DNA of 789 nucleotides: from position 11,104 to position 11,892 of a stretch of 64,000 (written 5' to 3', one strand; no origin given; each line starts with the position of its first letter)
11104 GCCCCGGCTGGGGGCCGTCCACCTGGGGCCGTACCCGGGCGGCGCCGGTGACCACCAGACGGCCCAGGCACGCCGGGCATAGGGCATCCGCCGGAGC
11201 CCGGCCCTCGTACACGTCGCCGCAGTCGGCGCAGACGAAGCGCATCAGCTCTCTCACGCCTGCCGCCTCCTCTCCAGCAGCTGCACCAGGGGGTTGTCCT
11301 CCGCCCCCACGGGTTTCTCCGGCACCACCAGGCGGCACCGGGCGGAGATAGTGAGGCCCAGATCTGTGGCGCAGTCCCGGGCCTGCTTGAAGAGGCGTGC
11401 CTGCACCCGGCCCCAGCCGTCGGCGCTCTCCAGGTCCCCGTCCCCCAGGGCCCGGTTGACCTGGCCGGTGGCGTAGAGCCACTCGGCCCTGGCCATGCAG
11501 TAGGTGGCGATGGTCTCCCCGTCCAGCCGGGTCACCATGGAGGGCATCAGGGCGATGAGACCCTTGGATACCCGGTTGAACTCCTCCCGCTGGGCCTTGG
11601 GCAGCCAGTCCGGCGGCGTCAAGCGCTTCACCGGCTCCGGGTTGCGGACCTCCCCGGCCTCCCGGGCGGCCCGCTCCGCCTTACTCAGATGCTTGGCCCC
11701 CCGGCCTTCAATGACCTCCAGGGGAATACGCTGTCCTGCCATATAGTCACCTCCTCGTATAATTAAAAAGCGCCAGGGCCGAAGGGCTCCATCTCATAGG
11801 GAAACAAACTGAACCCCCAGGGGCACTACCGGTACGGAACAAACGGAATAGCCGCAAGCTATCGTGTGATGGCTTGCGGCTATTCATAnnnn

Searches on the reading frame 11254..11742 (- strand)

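Call 36: search_protein_families(library=pfam, proteins=[window:11254-11742:-], max_evalue=0.001)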
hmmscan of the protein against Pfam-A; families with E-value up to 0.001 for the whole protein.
window:11254-11742:- (162 aa): 1 family
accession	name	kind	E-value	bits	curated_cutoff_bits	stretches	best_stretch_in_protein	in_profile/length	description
PF05119.17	Terminase_4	-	4.5e-10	40.3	24.7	1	52-143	2-96/98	Phage terminase, small subunit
